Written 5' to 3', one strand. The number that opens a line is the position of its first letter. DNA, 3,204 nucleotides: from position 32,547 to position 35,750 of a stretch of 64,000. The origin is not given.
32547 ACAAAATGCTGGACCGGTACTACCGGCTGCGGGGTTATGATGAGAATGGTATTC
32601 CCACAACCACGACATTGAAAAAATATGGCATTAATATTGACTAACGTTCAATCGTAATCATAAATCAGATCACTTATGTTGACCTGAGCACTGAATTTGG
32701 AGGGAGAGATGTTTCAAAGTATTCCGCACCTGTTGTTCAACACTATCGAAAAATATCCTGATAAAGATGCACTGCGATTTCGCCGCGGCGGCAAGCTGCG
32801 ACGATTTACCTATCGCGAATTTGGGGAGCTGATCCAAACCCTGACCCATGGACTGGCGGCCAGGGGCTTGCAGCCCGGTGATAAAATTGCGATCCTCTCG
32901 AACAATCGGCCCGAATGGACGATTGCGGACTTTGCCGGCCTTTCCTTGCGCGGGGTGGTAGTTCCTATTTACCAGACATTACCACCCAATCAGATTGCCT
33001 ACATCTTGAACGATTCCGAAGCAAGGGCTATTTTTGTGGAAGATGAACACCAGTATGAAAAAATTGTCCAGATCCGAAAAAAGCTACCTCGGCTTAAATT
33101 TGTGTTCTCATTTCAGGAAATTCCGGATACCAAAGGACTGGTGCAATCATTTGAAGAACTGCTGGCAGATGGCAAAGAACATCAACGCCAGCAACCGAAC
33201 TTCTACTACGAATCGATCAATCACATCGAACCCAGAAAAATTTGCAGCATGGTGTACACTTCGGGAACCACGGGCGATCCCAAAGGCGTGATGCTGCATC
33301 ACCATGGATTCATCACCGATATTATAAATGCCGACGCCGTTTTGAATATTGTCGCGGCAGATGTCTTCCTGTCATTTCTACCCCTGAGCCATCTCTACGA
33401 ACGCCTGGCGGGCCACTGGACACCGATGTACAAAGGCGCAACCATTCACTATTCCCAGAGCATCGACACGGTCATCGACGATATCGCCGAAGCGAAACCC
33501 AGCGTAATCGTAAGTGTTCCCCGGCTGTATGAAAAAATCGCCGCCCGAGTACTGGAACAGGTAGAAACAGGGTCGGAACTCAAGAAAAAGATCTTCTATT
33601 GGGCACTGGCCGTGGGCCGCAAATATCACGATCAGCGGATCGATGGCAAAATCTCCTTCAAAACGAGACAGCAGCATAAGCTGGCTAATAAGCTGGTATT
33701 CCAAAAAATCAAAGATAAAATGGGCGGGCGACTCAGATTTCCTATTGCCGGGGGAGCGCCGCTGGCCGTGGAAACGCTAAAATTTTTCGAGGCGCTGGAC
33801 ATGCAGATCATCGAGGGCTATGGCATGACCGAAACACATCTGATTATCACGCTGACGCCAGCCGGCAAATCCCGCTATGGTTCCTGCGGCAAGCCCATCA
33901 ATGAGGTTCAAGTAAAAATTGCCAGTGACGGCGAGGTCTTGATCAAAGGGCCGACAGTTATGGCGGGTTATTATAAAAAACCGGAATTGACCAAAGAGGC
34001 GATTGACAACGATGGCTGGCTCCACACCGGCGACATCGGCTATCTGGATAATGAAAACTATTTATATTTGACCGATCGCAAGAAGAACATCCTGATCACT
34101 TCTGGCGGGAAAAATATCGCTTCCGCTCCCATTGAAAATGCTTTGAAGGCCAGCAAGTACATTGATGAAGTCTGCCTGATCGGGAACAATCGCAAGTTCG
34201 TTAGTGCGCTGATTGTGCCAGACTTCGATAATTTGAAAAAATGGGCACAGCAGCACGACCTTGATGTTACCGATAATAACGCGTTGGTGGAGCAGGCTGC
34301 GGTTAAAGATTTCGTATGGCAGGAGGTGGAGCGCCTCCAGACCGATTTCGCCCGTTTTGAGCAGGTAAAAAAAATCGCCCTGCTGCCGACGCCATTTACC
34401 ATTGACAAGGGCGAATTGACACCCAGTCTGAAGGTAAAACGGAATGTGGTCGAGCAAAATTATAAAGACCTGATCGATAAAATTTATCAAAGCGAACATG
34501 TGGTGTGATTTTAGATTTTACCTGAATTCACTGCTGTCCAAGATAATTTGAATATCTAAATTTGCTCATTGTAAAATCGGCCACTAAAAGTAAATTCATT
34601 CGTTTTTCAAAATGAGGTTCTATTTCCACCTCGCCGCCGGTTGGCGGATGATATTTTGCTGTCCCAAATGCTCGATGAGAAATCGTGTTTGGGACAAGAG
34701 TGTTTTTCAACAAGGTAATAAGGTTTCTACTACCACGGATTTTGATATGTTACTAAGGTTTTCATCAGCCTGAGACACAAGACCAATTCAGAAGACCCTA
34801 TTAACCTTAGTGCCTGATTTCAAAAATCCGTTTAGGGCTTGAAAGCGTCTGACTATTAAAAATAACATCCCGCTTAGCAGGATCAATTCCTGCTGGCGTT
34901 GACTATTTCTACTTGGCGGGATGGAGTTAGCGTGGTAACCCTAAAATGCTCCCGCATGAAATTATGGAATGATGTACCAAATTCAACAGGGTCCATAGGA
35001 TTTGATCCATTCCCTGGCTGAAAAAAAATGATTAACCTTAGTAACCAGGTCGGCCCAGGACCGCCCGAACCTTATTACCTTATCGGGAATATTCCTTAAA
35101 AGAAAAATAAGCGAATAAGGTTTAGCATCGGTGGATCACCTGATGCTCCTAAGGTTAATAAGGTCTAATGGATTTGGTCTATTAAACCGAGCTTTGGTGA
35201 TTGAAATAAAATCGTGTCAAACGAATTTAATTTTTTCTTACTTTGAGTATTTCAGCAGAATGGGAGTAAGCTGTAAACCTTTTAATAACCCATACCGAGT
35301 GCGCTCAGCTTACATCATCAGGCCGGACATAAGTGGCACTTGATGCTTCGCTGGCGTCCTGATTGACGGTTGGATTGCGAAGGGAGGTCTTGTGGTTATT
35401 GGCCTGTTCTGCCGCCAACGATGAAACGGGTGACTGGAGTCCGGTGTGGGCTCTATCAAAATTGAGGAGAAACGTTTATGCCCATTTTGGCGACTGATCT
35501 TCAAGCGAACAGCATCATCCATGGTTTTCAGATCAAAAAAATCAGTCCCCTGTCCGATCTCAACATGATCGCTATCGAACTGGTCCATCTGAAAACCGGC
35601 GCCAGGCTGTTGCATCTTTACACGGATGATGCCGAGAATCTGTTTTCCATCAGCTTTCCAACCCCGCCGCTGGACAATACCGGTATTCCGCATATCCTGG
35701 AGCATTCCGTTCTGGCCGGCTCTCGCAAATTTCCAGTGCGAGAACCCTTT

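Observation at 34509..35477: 970-bp non-coding region with about 8 copies of a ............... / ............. motif (iteron- or regulator-array-like)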

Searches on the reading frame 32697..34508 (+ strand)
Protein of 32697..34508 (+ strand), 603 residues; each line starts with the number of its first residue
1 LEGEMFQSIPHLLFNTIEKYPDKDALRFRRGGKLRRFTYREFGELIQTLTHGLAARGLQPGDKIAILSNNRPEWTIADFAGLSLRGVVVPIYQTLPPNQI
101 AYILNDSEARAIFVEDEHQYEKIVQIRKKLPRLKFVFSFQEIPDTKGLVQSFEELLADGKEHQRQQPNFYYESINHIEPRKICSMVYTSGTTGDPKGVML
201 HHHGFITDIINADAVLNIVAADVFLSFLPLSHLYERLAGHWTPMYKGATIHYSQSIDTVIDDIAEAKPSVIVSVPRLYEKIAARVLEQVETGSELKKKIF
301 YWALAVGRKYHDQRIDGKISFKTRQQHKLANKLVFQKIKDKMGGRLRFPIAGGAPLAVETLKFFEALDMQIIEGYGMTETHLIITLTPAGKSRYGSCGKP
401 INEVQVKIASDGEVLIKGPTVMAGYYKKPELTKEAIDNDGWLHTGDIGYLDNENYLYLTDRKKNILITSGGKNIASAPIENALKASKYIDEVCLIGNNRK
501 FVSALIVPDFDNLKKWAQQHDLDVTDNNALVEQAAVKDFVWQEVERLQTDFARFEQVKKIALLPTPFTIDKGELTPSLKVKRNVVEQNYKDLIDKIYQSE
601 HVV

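Call 9: search_protein_families(library=pfam, proteins=[window:32697-34508:+], max_evalue=0.01)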
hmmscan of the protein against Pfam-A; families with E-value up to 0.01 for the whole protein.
window:32697-34508:+ (603 aa): 2 families
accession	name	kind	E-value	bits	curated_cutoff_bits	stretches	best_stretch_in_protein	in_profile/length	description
PF00501.34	AMP-binding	-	1.7e-80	271.1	29.9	1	15-426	3-384/384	AMP-binding enzyme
PF23562.2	AMP-binding_C_3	-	1.5e-14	54.9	20.8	1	464-600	2-123/124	AMP-binding enzyme C-terminal domain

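Call 26: find_encoding_contigs(protein=window:32709-34508:+, flank=3000, max_places=10)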
Protein window:32709-34508:+ (599 aa): 3 contigs read that carry it; 2 places shown.
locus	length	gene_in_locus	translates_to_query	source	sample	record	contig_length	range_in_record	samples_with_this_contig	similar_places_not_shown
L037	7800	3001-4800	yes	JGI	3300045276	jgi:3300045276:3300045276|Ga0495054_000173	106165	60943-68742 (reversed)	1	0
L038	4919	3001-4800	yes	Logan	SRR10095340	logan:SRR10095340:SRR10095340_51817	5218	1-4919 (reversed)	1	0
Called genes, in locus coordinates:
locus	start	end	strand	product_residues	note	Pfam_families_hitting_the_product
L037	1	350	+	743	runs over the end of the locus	PF00664:ABC_membrane, PF00005:ABC_tran, PF02463:SMC_N (faint)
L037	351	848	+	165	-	PF08909:DUF1854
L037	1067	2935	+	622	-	PF02730:AFOR_N, PF01314:AFOR_C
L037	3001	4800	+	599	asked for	PF00501:AMP-binding, PF23562:AMP-binding_C_3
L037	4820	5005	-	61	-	-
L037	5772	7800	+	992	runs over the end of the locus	PF05193:Peptidase_M16_C, PF08367:M16C_assoc, PF22516:PreP_C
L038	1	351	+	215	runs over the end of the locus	?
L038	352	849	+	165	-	PF08909:DUF1854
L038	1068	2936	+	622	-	PF02730:AFOR_N, PF01314:AFOR_C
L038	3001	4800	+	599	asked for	PF00501:AMP-binding, PF23562:AMP-binding_C_3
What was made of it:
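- JGI called the 61-aa ORF as a gene (call 26).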

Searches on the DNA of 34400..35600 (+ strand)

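Call 6: search_rna_families(source=window, start=34400, end=35600, threshold=evalue, max_evalue=10, show_alignments=3)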
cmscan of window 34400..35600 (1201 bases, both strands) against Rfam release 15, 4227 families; matches with E-value up to 10: 4.
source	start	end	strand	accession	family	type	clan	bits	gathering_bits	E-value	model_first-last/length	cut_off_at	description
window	35044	35150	+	RF03038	nhaA-II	Cis-reg;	-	24.2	70.4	0.42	1-84/84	no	nhaA-II RNA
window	35504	35573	-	RF01156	SNORD123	Gene; snRNA; snoRNA; CD-box;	-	22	45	0.2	1-70/70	no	Small nucleolar RNA SNORD123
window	34964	34997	+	RF00154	SNORD63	Gene; snRNA; snoRNA; CD-box;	-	17.6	43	4.3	1-70/70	no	Small nucleolar RNA SNORD63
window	35222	35258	-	RF01100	PK-BYV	Cis-reg;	-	13.8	50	9.1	1-40/40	no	3'-terminal pseudoknot in BYV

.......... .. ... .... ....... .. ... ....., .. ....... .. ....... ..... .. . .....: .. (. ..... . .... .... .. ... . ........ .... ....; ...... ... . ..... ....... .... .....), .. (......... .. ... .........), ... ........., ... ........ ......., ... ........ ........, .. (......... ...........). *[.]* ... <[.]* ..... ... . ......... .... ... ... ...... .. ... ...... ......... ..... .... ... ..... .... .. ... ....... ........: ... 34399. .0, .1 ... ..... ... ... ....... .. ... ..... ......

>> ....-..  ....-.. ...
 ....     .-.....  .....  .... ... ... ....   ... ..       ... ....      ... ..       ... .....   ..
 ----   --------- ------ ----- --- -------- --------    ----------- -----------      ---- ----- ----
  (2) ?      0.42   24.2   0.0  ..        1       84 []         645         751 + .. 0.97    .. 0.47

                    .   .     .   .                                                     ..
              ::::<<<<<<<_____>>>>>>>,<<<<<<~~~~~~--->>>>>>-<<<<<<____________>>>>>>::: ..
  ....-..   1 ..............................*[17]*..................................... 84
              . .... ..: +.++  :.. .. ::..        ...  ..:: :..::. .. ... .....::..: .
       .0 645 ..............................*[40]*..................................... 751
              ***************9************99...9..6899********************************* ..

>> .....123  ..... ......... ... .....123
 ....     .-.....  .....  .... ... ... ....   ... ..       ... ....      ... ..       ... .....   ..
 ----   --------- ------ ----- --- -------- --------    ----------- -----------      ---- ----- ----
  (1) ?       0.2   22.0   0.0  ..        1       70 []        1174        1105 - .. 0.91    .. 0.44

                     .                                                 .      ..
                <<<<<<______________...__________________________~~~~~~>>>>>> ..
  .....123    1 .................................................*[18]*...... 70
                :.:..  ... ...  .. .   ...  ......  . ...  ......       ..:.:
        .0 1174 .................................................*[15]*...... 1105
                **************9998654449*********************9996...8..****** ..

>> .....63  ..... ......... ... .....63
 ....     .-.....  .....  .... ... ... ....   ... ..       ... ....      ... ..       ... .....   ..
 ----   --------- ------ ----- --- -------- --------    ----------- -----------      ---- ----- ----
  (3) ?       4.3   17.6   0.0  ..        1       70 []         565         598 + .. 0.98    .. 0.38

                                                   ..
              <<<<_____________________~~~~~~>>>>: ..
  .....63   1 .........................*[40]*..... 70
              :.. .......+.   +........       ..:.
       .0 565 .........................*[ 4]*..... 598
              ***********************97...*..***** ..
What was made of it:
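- On Known structured RNA family (Rfam 15): The best sub-threshold hit was nhaA-II at 24 bits against a 70-bit cutoff (call 6).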

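Call 76: search_dna_similar(query=window:34509-35477:+, collection=phages, mode=distant, max_evalue=1, max_rows=10)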
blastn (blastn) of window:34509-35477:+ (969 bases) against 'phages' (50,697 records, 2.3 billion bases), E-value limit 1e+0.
No match.

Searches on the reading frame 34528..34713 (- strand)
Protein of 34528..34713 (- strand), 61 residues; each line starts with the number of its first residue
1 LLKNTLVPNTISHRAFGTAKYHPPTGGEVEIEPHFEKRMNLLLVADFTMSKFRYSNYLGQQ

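Call 9: search_protein_families(library=pfam, proteins=[window:34528-34713:-], max_evalue=0.01)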
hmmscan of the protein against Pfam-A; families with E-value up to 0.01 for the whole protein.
window:34528-34713:- (61 aa): 0 families

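Call 39: find_homologous_proteins(query=window:34531-34713:-, max_evalue=10)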
Query window:34531-34713:- (61 aa): 1 proteins with E <= 10 among 1 candidates.
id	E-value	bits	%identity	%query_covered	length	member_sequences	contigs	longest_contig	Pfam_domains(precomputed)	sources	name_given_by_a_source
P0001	3.0e-33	129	97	100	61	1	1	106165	-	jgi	jgi:hypothetical protein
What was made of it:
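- Checked: The 61-aa ORF matches only its own JGI call (call 39).
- Tried and rejected: Protein-word search with the 61-aa ORF, used as a proxy for other copies: it found only itself (call 39).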

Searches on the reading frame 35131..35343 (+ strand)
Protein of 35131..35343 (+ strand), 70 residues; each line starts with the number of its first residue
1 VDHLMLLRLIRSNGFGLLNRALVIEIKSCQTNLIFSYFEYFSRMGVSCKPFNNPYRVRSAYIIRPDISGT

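Call 9: search_protein_families(library=pfam, proteins=[window:35131-35343:+], max_evalue=0.01)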
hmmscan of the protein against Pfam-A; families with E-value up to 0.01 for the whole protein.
window:35131-35343:+ (70 aa): 0 families

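Call 89: search_protein_representatives(protein=window:35131-35340:+)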
Query: 70 residues. Proteins with E-value up to 0.001 (for the whole library): 4; up to 1e-10: 2; up to 1e-30: 0. The best 4 are listed.
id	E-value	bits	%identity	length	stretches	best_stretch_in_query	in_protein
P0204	1.1e-17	79.3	77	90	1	5-57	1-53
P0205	3.4e-13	65.1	71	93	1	5-56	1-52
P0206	3.3e-10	55.7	78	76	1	5-56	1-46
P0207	1.2e-05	41.2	61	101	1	1-68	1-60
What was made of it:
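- The 70-aa ORF has four database 'homologues' at 61-78% identity (call 89).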

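Call 92: find_encoding_contigs(protein=P0204, flank=5000, max_places=10)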
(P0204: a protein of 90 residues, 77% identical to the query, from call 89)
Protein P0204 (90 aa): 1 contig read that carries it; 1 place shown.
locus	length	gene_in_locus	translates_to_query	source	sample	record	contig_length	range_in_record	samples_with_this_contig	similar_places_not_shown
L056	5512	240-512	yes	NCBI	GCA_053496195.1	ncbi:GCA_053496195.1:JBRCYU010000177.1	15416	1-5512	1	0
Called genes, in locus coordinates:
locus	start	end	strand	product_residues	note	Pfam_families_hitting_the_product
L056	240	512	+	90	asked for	-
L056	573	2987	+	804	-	PF07944:Beta-AFase-like_GH127_cat, PF20736:Glyco_hydro127M, PF20737:Glyco_hydro127C, PF00754:F5_F8_type_C (weak)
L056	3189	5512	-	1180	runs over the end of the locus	PF14870:PSII_BNR (faint), PF25852:DUF6242_C (faint), PF15902:Sortilin-Vps10 (weak), PF13229:Beta_helix, PF13860:FlgD_ig, PF18962:Por_Secre_tail (weak)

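Call 94: list_cluster_members(proteins=[P0204, P0205, P0206, P0207])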
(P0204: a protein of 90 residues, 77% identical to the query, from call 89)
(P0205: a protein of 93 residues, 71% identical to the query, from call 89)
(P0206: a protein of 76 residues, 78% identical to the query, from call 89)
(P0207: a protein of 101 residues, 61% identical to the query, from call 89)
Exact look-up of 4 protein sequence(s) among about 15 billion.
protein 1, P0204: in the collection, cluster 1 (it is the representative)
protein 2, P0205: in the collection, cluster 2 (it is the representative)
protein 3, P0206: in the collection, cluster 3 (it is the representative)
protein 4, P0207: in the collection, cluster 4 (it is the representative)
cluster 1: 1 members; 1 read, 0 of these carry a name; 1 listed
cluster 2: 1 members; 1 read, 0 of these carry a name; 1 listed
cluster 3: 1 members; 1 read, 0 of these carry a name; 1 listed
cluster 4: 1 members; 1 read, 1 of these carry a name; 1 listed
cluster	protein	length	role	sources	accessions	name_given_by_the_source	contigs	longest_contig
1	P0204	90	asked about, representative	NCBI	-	-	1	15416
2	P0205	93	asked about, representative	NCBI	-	-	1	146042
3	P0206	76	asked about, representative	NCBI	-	-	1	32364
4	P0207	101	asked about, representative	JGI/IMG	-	hypothetical protein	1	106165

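Call 98: search_protein_families(library=pfam, proteins=[L056:573-2984:+], max_evalue=0.01)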
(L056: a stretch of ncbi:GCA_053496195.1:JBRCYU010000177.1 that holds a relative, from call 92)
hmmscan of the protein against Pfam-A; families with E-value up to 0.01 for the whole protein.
L056:573-2984:+ (804 aa): 6 families
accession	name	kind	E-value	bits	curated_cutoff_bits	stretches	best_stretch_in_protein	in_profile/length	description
PF07944.18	Beta-AFase-like_GH127_cat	-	3.9e-115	385.3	24.9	1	38-421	1-375/376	Beta-L-arabinofuranosidase, GH127 catalytic domain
PF20737.2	Glyco_hydro127C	-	1.2e-23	83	23.7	1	546-652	1-70/71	Glycoside hydrolase family 127 C-terminal domain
PF20736.2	Glyco_hydro127M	-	4.3e-23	81.7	24.2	1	431-544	1-95/95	Beta-L-arabinofuranosidase, GH127 middle domain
PF00754.31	F5_F8_type_C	-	4.8e-06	27.1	28.2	1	698-790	24-114/127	F5/8 type C domain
PF07470.19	Glyco_hydro_88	-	0.00061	19.3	26.6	0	153-241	24-104/352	Glycosyl Hydrolase Family 88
PF22633.2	F5_F8_type_C_2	-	0.00065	20.7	27.8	1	706-785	15-90/91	NedA-like, galactose-binding domain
